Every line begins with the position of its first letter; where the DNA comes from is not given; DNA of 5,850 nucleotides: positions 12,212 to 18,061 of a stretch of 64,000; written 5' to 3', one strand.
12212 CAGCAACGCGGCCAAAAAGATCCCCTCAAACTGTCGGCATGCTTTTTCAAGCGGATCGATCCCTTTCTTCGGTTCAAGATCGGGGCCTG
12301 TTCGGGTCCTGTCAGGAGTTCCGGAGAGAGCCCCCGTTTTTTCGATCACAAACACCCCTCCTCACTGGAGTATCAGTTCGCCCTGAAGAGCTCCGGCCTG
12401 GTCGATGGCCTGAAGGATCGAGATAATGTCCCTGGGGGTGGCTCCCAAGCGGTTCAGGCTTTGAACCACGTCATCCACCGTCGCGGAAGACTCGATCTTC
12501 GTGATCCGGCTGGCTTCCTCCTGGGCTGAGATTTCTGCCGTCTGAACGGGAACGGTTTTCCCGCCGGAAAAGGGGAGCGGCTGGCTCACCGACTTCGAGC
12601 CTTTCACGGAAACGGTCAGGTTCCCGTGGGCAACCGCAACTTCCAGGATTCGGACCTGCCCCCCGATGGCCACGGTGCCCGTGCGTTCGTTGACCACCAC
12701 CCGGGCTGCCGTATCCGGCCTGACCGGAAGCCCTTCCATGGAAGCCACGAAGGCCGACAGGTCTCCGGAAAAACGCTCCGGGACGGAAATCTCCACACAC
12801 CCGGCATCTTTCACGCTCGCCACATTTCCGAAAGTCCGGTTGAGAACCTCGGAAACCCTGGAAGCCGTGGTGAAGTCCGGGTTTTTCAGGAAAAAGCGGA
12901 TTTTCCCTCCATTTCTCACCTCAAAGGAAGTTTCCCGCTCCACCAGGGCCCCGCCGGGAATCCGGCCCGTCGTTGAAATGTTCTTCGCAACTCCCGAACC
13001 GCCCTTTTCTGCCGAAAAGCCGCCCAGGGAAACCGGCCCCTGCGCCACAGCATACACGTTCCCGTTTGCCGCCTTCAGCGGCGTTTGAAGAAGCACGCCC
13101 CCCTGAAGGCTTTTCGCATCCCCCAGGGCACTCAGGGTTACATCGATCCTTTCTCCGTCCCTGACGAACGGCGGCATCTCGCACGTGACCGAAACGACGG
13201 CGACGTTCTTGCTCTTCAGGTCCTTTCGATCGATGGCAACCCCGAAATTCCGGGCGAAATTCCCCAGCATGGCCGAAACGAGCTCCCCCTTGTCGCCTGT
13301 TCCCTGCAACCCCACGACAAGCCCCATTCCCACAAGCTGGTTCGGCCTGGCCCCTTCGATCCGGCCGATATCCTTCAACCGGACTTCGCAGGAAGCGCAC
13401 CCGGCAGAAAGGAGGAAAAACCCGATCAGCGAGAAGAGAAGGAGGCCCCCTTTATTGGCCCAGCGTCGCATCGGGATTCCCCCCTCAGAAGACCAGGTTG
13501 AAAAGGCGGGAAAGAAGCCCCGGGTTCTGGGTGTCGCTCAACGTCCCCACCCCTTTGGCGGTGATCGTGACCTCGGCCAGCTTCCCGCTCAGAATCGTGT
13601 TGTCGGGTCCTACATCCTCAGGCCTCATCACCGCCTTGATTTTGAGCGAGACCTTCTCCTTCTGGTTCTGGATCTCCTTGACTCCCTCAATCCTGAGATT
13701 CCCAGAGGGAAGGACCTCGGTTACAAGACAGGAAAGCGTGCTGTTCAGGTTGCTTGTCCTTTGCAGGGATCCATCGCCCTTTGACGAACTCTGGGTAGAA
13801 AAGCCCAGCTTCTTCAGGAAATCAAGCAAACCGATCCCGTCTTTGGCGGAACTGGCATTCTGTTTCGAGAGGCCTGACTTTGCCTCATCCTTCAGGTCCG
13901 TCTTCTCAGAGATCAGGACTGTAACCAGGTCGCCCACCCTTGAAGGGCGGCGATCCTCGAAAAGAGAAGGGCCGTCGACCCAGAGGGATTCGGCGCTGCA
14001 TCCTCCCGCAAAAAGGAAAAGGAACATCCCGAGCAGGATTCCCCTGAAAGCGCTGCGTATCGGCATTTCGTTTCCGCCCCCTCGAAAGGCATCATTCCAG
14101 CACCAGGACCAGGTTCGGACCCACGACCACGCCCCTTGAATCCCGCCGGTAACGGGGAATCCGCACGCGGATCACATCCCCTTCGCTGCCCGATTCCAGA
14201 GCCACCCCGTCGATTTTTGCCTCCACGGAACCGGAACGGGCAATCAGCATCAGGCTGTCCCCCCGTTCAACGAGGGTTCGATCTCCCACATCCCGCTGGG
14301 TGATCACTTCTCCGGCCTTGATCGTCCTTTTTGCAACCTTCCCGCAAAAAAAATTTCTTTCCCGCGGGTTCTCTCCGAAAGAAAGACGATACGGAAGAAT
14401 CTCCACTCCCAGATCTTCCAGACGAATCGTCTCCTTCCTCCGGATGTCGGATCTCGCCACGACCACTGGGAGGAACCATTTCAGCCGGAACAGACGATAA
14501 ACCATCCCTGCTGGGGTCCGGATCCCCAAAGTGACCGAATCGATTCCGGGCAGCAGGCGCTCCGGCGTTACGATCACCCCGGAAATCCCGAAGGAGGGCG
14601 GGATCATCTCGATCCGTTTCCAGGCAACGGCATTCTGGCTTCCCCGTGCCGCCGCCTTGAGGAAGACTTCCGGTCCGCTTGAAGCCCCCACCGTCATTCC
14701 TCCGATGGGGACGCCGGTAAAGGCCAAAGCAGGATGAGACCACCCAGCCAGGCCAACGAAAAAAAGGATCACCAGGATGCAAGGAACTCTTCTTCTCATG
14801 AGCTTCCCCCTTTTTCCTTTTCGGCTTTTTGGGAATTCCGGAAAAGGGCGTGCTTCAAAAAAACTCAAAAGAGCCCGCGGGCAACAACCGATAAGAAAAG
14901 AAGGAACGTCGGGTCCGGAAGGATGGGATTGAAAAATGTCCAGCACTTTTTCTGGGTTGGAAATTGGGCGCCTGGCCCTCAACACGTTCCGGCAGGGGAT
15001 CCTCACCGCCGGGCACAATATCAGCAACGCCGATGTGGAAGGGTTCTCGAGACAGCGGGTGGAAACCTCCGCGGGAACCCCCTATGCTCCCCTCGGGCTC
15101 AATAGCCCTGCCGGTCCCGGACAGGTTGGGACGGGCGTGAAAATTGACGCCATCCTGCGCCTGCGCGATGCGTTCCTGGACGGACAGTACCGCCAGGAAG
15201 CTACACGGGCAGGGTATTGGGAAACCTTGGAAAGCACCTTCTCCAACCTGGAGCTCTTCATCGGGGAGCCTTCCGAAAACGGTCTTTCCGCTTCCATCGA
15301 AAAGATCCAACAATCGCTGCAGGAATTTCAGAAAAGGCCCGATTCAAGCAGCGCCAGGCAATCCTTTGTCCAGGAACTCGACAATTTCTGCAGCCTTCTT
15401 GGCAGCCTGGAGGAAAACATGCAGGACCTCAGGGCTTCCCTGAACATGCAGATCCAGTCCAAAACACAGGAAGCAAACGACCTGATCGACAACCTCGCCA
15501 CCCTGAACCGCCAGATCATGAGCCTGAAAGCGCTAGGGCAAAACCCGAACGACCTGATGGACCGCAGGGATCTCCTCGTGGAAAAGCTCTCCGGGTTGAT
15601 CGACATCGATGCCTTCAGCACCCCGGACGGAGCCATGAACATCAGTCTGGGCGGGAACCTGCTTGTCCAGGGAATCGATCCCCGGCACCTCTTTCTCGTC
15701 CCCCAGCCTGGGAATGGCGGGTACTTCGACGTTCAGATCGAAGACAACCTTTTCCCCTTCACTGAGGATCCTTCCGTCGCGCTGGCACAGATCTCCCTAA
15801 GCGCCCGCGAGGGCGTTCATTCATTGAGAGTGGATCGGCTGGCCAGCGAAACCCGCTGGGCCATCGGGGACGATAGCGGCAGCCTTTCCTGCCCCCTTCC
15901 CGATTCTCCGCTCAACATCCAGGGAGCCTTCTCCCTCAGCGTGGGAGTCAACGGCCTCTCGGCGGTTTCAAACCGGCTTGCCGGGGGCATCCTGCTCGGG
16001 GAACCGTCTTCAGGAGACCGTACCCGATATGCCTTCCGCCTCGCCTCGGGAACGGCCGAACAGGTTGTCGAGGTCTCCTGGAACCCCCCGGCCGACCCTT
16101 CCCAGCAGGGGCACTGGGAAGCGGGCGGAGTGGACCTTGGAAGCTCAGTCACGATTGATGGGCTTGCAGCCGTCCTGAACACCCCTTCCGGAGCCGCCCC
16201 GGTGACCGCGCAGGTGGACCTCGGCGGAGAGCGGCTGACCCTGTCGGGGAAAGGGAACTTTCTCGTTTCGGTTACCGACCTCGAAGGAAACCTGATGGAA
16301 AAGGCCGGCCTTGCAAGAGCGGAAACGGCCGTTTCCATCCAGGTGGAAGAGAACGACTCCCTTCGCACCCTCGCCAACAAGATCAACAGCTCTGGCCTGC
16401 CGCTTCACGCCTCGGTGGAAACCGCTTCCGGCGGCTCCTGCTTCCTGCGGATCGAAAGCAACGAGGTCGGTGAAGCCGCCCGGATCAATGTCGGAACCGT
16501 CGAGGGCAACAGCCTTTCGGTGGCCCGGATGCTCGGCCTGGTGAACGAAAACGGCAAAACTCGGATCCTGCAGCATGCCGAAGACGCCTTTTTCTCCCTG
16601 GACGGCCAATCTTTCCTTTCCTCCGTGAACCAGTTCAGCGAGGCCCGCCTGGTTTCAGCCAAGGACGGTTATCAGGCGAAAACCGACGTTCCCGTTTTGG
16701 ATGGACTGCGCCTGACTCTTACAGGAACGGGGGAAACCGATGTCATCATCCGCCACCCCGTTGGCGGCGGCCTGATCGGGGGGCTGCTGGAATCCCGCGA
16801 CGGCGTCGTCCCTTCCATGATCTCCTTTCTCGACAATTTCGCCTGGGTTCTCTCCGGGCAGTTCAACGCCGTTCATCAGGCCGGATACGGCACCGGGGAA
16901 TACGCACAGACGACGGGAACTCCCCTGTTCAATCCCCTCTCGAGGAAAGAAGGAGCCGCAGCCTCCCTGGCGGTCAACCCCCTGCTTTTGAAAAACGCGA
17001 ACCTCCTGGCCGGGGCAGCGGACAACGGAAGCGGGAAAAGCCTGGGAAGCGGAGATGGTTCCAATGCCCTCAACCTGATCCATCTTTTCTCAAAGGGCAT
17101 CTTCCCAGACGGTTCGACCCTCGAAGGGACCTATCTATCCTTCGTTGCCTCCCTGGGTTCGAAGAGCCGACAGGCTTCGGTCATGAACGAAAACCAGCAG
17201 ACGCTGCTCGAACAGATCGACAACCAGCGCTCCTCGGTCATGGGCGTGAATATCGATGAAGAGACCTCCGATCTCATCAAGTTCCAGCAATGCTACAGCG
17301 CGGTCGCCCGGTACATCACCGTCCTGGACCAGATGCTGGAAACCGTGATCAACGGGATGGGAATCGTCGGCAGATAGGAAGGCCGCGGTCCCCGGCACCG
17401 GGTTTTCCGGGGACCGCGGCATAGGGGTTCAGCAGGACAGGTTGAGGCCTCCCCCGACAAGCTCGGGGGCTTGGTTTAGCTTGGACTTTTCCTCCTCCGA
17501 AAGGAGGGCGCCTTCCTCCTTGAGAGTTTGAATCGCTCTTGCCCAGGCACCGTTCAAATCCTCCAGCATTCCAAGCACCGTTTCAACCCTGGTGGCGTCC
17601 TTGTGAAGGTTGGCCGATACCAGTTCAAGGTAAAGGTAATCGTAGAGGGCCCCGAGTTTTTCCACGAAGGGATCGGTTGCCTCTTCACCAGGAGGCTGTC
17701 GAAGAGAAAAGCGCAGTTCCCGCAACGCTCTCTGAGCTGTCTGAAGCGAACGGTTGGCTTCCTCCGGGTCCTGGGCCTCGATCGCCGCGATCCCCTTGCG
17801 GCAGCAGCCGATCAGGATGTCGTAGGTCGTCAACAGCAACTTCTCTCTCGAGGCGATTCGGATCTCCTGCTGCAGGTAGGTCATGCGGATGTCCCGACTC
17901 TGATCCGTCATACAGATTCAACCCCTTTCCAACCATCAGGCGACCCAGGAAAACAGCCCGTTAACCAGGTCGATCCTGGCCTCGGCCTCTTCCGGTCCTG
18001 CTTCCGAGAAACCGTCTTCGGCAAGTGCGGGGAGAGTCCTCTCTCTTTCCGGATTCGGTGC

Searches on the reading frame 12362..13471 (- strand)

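Call 7: search_protein_families(library=pfam, proteins=[window:12362-13471:-], max_evalue=0.001)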
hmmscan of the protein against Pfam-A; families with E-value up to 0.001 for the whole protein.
window:12362-13471:- (369 aa): 1 family
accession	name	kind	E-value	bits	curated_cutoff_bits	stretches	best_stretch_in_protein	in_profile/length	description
PF02119.21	FlgI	-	1.4e-126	422.5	25.3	1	31-367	1-342/343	Flagellar P-ring protein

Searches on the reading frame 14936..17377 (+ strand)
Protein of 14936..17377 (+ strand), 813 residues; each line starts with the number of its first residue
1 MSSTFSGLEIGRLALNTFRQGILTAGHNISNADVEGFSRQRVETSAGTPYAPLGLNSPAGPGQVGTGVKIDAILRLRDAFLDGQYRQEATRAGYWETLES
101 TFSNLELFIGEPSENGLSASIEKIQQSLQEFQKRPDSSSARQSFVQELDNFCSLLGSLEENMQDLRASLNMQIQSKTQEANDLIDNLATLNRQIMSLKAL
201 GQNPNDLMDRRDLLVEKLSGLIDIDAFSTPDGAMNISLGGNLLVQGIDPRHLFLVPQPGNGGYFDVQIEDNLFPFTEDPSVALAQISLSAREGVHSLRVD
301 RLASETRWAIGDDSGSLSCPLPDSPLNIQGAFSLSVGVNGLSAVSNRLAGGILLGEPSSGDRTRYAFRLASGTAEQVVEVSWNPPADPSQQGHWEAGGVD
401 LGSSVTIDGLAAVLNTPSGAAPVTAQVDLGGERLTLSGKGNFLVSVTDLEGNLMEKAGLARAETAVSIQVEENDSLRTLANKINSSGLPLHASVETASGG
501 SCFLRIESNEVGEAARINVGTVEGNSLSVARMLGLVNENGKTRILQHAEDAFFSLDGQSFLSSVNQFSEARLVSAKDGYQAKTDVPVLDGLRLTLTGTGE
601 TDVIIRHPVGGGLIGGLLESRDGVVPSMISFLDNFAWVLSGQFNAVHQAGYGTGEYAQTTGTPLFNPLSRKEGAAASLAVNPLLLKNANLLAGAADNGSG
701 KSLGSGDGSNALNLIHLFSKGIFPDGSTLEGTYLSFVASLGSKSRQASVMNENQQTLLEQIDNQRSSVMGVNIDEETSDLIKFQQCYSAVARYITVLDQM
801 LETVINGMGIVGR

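Call 7: search_protein_families(library=pfam, proteins=[window:14936-17377:+], max_evalue=0.001)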
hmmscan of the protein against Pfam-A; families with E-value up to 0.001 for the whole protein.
window:14936-17377:+ (813 aa): 2 families
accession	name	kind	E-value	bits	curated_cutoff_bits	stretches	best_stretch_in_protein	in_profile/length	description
PF22638.1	FlgK_D1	-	9.8e-52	176.3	28.6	2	103-268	2-167/233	Flagellar hook-associated protein FlgK helical domain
PF06429.18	Flg_bbr_C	-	1e-07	31.8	23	1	769-806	8-45/46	Flagellar basal body rod FlgEFG protein C-terminal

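Call 21: search_protein_families(library=ncbifam, proteins=[window:14936-17377:+], max_evalue=0.00001)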
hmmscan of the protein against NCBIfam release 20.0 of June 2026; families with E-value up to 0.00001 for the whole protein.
window:14936-17377:+ (813 aa): 1 family
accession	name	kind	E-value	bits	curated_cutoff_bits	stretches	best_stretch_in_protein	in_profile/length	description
TIGR02492.1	flgK_ends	equivalog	1e-97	328.2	170.75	2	6-262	1-235/437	flagellar hook-associated protein FlgK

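Call 69: search_solved_structures(query=window:14936-17374:+, max_evalue=0.001)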
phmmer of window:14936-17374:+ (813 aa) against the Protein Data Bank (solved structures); distinct sequences matched with E-value up to 0.001: 5.
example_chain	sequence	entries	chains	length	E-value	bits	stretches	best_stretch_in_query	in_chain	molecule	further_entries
9go6_A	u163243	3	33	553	8.7e-30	107.1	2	14-260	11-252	Flagellar hook-associated protein 1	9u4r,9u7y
4ut1_A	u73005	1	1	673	3.1e-25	92.1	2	61-265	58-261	FLAGELLAR HOOK-ASSOCIATED PROTEIN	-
9gsx_L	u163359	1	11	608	6.5e-25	91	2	7-226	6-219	Flagellar hook-associated protein 1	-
2d4y_A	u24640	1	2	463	1.4e-19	73.3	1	78-260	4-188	Flagellar hook-associated protein 1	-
5xbj_A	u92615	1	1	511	1.2e-06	30.6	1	89-226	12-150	Flagellar hook-associated protein FlgK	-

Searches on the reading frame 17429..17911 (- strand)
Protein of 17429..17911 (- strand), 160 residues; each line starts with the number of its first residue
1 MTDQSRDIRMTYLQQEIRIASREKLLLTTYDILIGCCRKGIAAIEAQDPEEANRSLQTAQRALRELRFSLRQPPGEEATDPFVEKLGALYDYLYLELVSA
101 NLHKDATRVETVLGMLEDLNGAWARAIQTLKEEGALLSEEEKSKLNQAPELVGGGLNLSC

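Call 34: search_protein_families(library=pfam, proteins=[window:17429-17911:-], max_evalue=0.001)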
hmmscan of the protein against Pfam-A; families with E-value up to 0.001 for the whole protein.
window:17429-17911:- (160 aa): 1 family
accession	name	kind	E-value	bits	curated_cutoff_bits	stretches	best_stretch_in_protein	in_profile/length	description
PF02561.19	FliS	-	3.2e-24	85.8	26.7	1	11-126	3-114/115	Flagellar protein FliS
